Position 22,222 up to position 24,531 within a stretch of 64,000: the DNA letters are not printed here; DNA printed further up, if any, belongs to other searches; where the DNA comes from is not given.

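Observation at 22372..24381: Radical SAM/SPASM-like enzyme fused to a class I methyltransferase, co-oriented behind aceE and a sialidase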

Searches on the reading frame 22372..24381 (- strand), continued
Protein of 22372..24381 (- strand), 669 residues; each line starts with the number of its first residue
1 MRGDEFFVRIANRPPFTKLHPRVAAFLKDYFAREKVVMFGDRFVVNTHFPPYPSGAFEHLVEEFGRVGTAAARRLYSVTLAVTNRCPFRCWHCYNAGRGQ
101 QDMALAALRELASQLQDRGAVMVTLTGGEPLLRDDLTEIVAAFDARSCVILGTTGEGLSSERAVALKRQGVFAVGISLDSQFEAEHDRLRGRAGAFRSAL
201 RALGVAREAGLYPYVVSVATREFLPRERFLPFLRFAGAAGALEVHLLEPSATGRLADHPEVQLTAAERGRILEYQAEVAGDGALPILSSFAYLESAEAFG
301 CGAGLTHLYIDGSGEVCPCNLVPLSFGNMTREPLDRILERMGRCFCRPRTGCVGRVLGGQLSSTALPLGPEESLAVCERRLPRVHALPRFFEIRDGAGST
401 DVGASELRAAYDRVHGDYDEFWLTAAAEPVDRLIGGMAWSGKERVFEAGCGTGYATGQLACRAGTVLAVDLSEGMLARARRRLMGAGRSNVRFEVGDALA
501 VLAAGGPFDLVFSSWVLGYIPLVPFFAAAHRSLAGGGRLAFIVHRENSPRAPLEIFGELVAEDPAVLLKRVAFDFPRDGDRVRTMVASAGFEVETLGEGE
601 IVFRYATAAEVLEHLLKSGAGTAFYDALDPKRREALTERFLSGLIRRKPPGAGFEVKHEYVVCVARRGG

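Call 71: find_encoding_contigs(protein=P0340, flank=9000, max_places=4)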
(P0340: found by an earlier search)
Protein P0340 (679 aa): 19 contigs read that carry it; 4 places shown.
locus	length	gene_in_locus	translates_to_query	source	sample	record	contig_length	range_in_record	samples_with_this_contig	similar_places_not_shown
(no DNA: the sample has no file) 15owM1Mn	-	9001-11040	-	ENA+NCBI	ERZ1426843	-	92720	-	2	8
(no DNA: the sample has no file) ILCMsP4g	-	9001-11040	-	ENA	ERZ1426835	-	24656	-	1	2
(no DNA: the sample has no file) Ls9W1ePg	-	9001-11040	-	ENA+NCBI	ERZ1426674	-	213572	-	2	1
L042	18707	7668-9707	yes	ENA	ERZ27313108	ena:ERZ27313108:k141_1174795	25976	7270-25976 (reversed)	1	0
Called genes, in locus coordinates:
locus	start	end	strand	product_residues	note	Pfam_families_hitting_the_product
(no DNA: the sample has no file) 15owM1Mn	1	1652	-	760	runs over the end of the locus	PF00069:Pkinase, PF01636:APH (faint), PF03109:ABC1 (weak), PF07714:PK_Tyr_Ser-Thr, PF13432:TPR_16 (faint), PF00515:TPR_1 (faint), PF07719:TPR_2 (faint), PF13414:TPR_11 (weak), +9 more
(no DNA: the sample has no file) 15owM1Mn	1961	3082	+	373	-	PF01073:3Beta_HSD (weak), PF01370:Epimerase, PF04321:RmlD_sub_bind (weak), PF07993:NAD_binding_4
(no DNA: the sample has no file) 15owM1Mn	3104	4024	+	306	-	PF00781:DAGK_cat, PF01513:NAD_kinase (weak), PF19279:YegS_C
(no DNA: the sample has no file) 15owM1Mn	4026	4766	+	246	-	PF01148:CTP_transf_1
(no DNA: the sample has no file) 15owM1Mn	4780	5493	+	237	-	PF01066:CDP-OH_P_transf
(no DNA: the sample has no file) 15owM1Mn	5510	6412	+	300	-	PF04072:LCM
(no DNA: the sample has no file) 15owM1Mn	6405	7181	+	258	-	-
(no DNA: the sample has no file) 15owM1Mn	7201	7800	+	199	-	-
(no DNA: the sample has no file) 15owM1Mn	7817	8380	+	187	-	-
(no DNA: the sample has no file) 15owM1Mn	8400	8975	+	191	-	-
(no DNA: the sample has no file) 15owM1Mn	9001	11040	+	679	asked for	PF04055:Radical_SAM, PF01135:PCMT, PF08704:GCD14 (weak), PF01209:Ubie_methyltran, PF08241:Methyltransf_11, PF08242:Methyltransf_12, PF13649:Methyltransf_25, PF13847:Methyltransf_31, +3 more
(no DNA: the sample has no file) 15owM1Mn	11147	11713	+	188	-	-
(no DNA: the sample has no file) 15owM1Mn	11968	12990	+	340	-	PF05488:PAAR_motif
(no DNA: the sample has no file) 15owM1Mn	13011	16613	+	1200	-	-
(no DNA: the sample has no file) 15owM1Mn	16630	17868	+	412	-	PF13360:PQQ_2 (weak)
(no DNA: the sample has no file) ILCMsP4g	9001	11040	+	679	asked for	PF04055:Radical_SAM, PF01135:PCMT, PF08704:GCD14 (weak), PF01209:Ubie_methyltran, PF08241:Methyltransf_11, PF08242:Methyltransf_12, PF13649:Methyltransf_25, PF13847:Methyltransf_31, +3 more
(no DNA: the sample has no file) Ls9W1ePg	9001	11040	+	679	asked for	PF04055:Radical_SAM, PF01135:PCMT, PF08704:GCD14 (weak), PF01209:Ubie_methyltran, PF08241:Methyltransf_11, PF08242:Methyltransf_12, PF13649:Methyltransf_25, PF13847:Methyltransf_31, +3 more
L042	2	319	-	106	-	?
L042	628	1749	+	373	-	PF01073:3Beta_HSD (weak), PF01370:Epimerase, PF04321:RmlD_sub_bind (weak), PF07993:NAD_binding_4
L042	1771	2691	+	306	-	PF00781:DAGK_cat, PF01513:NAD_kinase (weak), PF19279:YegS_C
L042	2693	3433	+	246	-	PF01148:CTP_transf_1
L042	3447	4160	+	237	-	PF01066:CDP-OH_P_transf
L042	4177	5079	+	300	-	PF04072:LCM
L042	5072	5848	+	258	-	-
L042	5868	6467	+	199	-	-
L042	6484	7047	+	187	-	-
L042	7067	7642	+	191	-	-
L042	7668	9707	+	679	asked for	PF04055:Radical_SAM, PF01135:PCMT, PF08704:GCD14 (weak), PF01209:Ubie_methyltran, PF08241:Methyltransf_11, PF08242:Methyltransf_12, PF13649:Methyltransf_25, PF13847:Methyltransf_31, +3 more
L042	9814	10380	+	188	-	-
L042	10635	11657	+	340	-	PF05488:PAAR_motif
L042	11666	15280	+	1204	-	-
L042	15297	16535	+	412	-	PF13360:PQQ_2 (weak)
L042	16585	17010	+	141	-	PF08786:DcrB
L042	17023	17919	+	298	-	-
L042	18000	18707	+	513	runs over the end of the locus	-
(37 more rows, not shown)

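Call 72: find_encoding_contigs(protein=P0127, flank=9000, max_places=3)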
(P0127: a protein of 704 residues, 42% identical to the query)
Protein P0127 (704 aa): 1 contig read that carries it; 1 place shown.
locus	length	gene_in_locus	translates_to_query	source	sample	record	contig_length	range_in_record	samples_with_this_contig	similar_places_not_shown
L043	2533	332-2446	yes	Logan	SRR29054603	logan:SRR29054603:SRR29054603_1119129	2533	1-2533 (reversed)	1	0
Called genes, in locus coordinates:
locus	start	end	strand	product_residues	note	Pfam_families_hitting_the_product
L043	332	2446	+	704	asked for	PF04055:Radical_SAM, PF01209:Ubie_methyltran (faint), PF13489:Methyltransf_23, PF08241:Methyltransf_11, PF08242:Methyltransf_12, PF13649:Methyltransf_25, PF13847:Methyltransf_31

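Call 74: search_protein_families(library=pfam, proteins=[L042:628-1749:+, L042:1771-2691:+, L042:3447-4160:+, L042:4177-5079:+, L042:5072-5848:+, L042:5868-6467:+, L042:6484-7047:+, L042:7067-7642:+, L042:9814-10380:+, L042:7668-9707:+], max_evalue=1)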
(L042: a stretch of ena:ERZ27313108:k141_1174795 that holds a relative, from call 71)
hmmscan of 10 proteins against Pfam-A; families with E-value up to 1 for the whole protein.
L042:628-1749:+ (373 aa): 11 families
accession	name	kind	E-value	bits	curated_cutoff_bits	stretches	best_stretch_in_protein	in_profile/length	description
PF07993.18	NAD_binding_4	-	1.6e-58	198.3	20.1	1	7-247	1-257/258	Male sterility protein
PF01370.27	Epimerase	-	4.2e-12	46.4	20.9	1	5-202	1-176/240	NAD dependent epimerase/dehydratase family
PF01073.25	3Beta_HSD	-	6.5e-07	29.1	22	1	7-201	2-184/280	3-beta hydroxysteroid dehydrogenase/isomerase family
PF04321.23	RmlD_sub_bind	-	2.4e-06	27.3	27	1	95-204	54-157/287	RmlD substrate binding domain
PF02719.21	Polysacc_synt_2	-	3.9e-05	23.4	20.2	1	5-129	1-117/293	Polysaccharide biosynthesis protein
PF16363.11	GDP_Man_Dehyd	-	9.2e-05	22.5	27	1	6-185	1-168/332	GDP-mannose 4,6 dehydratase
PF13460.12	NAD_binding_10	-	0.0029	17.9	27.2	1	9-204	1-152/184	NAD(P)H-binding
PF05368.20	NmrA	-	0.024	14.7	27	1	2-50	2-49/298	NmrA-like family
PF08659.16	KR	-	0.033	14.6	22.6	1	4-107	2-96/180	KR domain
PF01118.30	Semialdhyde_dh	-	0.063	14.1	26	1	5-39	2-35/121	Semialdehyde dehydrogenase, NAD binding domain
PF04609.17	MCR_C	-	0.16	11.5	25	1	42-113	30-101/271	Methyl-coenzyme M reductase operon protein C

L042:1771-2691:+ (306 aa): 3 families
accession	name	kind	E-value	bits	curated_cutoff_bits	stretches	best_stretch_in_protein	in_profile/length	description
PF00781.29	DAGK_cat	-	6.9e-31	106.9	23.6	1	3-121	2-124/125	Diacylglycerol kinase catalytic domain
PF19279.4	YegS_C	-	1.6e-15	57.6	27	1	160-299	22-157/158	YegS C-terminal NAD kinase beta sandwich-like domain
PF01513.26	NAD_kinase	-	9.5e-06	26.4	25.5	1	23-93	40-111/130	ATP-NAD kinase N-terminal domain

L042:3447-4160:+ (237 aa): 1 family
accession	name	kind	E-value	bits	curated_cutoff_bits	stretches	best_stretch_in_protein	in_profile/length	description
PF01066.26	CDP-OH_P_transf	-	1.7e-08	35.5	22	1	8-116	3-109/152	CDP-alcohol phosphatidyltransferase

L042:4177-5079:+ (300 aa): 1 family
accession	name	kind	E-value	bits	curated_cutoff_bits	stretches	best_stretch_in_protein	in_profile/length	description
PF04072.20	LCM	-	7.8e-39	133.9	22.3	1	20-190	3-186/187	Leucine carboxyl methyltransferase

L042:5072-5848:+ (258 aa): 0 families

L042:5868-6467:+ (199 aa): 1 family
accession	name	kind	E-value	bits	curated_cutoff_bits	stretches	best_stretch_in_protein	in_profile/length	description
PF15033.11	Kinocilin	-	0.036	14.2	27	1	120-184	22-82/123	Kinocilin protein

L042:6484-7047:+ (187 aa): 1 family
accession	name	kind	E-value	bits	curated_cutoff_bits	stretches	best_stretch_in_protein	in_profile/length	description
PF07947.19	YhhN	-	0.14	12.3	25.6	1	126-176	131-175/182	YhhN family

L042:7067-7642:+ (191 aa): 1 family
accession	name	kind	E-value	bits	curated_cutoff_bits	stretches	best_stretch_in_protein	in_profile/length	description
PF10799.13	YliH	-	0.2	12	20.4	1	132-173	75-114/126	Biofilm formation protein (YliH/bssR)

L042:9814-10380:+ (188 aa): 2 families
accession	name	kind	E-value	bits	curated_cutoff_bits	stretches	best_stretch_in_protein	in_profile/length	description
PF19384.4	DUF5959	-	0.038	14.2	26.5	1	23-85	31-93/134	Family of unknown function (DUF5959)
PF17032.10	Zn_ribbon_15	-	0.063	14.5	28.9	1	142-167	48-73/73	zinc-ribbon family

L042:7668-9707:+ (679 aa): 20 families
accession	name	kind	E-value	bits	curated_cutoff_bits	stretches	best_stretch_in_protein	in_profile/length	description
PF13847.12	Methyltransf_31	-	2.3e-20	73.2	27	1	438-542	3-108/145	Methyltransferase domain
PF04055.27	Radical_SAM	-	2e-19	70.8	29.5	1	81-212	3-143/166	Radical SAM superfamily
PF13649.12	Methyltransf_25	-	9.4e-19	68.3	27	1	443-539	2-97/97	Methyltransferase domain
PF08241.18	Methyltransf_11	-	4.4e-16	59.7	21.2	1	443-541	1-93/95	Methyltransferase domain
PF01135.25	PCMT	-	2e-13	51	20.3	1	430-497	65-132/210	Protein-L-isoaspartate(D-aspartate) O-methyltransferase (PCMT)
PF01209.24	Ubie_methyltran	-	3.3e-11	43.4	20.1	1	438-541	47-149/233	ubiE/COQ5 methyltransferase family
PF08242.18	Methyltransf_12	-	6.3e-11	43.3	30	1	444-541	2-98/98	Methyltransferase domain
PF13578.12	Methyltransf_24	-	5.4e-08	34.1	26.3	1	443-543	1-102/105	Methyltransferase domain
PF12847.13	Methyltransf_18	-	4.1e-06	27.3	27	1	435-515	11-88/151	Methyltransferase domain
PF08704.16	GCD14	-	7.1e-06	26.3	26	1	428-490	30-92/247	tRNA methyltransferase complex GCD14 subunit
PF01728.25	FtsJ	-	2.3e-05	24.8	24.1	1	429-514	14-96/181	FtsJ-like methyltransferase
PF13353.11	Fer4_12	-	4.5e-05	24.2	22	1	83-165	13-101/137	4Fe-4S single cluster domain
PF02353.26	CMAS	-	6.1e-05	22.9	27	1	426-541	50-162/273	Mycolic acid cyclopropane synthetase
PF13679.12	Methyltransf_32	-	0.00013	22.4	27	1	438-501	25-92/143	Methyltransferase domain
PF13186.11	SPASM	-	0.00039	21.1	21.5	1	299-337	1-44/67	Iron-sulfur cluster-binding domain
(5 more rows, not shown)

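Call 75: search_protein_families(library=ncbifam, proteins=[L042:628-1749:+, L042:1771-2691:+, L042:2693-3433:+, L042:3447-4160:+, L042:4177-5079:+, L042:5072-5848:+, L042:5868-6467:+, L042:6484-7047:+, L042:7067-7642:+, L042:9814-10380:+], max_evalue=0.01)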
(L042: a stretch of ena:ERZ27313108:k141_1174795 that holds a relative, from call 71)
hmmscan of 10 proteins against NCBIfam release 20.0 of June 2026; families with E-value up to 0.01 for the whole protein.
L042:628-1749:+ (373 aa): 16 families
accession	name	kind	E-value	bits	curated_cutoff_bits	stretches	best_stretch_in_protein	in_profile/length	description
NF005539.0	PRK07201.1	equivalog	1.1e-45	156.5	549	1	5-359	3-349/657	SDR family oxidoreductase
TIGR01746.1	Thioester-redct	subfamily_domain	1.6e-43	149.4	213.35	1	4-272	1-268/371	thioester reductase domain-containing protein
TIGR03443.1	alpha_am_amid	equivalog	9.8e-26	89.5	1030.1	1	3-273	973-1250/1390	L-aminoadipate-semialdehyde dehydrogenase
NF038078.1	NRPS_MxcG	equivalog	7.9e-25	86.3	2300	1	4-264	1084-1336/1442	myxochelin non-ribosomal peptide synthetase MxcG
NF041592.1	carboxyl_red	equivalog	6.4e-20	70.4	1300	1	3-203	765-977/1160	carboxylic acid reductase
NF047350.1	aureusi_NRPS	equivalog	5.3e-10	36.8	2500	1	4-175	2029-2191/2373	aureusimine non-ribosomal peptide synthetase AusA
TIGR03466.1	HpnA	hypoth_equivalog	1.7e-09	37.1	367.65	1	5-212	3-184/327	hopanoid-associated sugar epimerase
TIGR01214.1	rmlD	equivalog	1.5e-08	34.1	224.05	1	5-203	2-155/285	dTDP-4-dehydrorhamnose reductase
NF052578.1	StrlDmthSdmBMthl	equivalog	5.2e-07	29.7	600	1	5-201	3-172/328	sterol demethylase protein SdmB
TIGR01179.1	galE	equivalog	0.00027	19.8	262.3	1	5-205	2-183/332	UDP-glucose 4-epimerase GalE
TIGR01181.1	dTDP_gluc_dehyt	equivalog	0.00047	19.3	365.1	1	5-200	2-183/321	dTDP-glucose 4,6-dehydratase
NF042423.1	oxyalk_red_Shew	equivalog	0.00071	18.7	580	0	111-201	89-177/331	2-alkyl-3-oxoalkanoate reductase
NF043036.1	ErythonDh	equivalog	0.00085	18.6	325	1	5-165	3-147/321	D-erythronate dehydrogenase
NF058621.1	DiazavRedAvaA7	equivalog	0.0012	18.5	400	1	5-94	3-86/304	3-diazoavenalumate denitrifying reductase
NF006118.0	PRK08264.1-4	subfamily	0.0037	16.8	279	1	3-63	6-63/244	SDR family oxidoreductase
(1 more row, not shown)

L042:1771-2691:+ (306 aa): 11 families
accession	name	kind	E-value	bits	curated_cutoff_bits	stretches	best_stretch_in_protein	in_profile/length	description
NF009604.0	PRK13057.1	equivalog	3.1e-43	147.8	274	1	2-303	10-297/302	lipid kinase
TIGR00147.1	TIGR00147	subfamily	9e-37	126.6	118.65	1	2-301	3-295/296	YegS/Rv2252/BmrU family lipid kinase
NF002033.0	PRK00861.1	subfamily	7.7e-35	120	293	1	2-304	13-308/328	putative lipid kinase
NF009602.0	PRK13054.1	equivalog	8e-33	113.8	284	1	34-303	36-295/301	lipid kinase YegS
NF009874.0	PRK13337.1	equivalog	1.7e-29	102.7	385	1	2-303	4-296/305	diacylglycerol kinase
TIGR03702.1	lip_kinase_YegS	equivalog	6.4e-29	100.9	387.45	1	34-303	32-291/295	lipid kinase YegS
NF009603.0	PRK13055.1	subfamily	4e-27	95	342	1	1-301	3-300/335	diacylglycerol kinase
NF009025.0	PRK12361.1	equivalog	2.9e-26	91.8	505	1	2-304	243-543/546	hypothetical protein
NF009605.0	PRK13059.1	equivalog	7.2e-22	77.7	313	1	46-280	48-272/295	putative lipid kinase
NF040993.1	MamU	equivalog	2.3e-21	76.5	400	1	1-301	1-295/296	lipid kinase MamU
NF008882.0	PRK11914.1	equivalog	1.1e-20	74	302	1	28-302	39-304/306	diacylglycerol kinase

L042:2693-3433:+ (246 aa): 2 families
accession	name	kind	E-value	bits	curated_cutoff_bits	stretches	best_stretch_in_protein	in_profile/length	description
NF008635.0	PRK11624.1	equivalog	6.2e-28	98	385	1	48-238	84-275/285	phosphatidate cytidylyltransferase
NF003114.0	PRK04032.1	equivalog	2.4e-05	24.3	148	1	148-212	46-112/172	CDP-2,3-bis-(O-geranylgeranyl)-sn-glycerol synthase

L042:3447-4160:+ (237 aa): 11 families
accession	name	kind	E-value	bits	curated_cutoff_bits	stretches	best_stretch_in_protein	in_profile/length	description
NF045885.1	PhCholSynBorr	equivalog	1.3e-21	77.5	400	1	5-198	8-197/234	phosphatidylcholine synthase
NF045888.1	PhCholSynBrdy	equivalog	3.5e-17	62.7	400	1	7-218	21-230/243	phosphatidylcholine synthase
NF045886.1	PhCholSynLeg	equivalog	3.6e-14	52.9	440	1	5-225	15-236/250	phosphatidylcholine synthase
NF045884.1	PhCholSynAgro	equivalog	3.3e-12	46.8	350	1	7-202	11-206/235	phosphatidylcholine synthase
NF045887.1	PhCholSynPs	equivalog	1.7e-10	40.9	300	1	7-209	13-211/235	phosphatidylcholine synthase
NF040950.1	archin_ph_syn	equivalog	2.5e-08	34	180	1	7-113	24-134/191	archaetidylinositol phosphate synthase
TIGR00473.1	pssA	equivalog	6.2e-08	32.9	107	1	21-166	9-153/153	CDP-diacylglycerol--serine O-phosphatidyltransferase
NF038087.1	arch_ser_synth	exception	6.5e-07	29.2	240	1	8-92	6-88/216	archaetidylserine synthase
NF045883.1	PIPSynth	equivalog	1.2e-05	25.1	170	1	8-82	24-97/197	phosphatidylinositol phosphate synthase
NF038086.1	anchor_synt_A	exception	0.0025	17.7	200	1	17-88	20-83/222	protein sorting system archaetidylserine synthase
TIGR04217.1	archae_ser_T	exception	0.0037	17.1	200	0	8-89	9-85/221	archaetidylserine synthase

L042:4177-5079:+ (300 aa): 1 family
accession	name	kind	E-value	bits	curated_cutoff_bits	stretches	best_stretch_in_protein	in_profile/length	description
TIGR00027.1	mthyl_TIGR00027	subfamily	8.4e-48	163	93.55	1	18-265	4-256/259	SAM-dependent methyltransferase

L042:5072-5848:+ (258 aa): 0 families

L042:5868-6467:+ (199 aa): 0 families

L042:6484-7047:+ (187 aa): 0 families

L042:7067-7642:+ (191 aa): 0 families

L042:9814-10380:+ (188 aa): 0 families
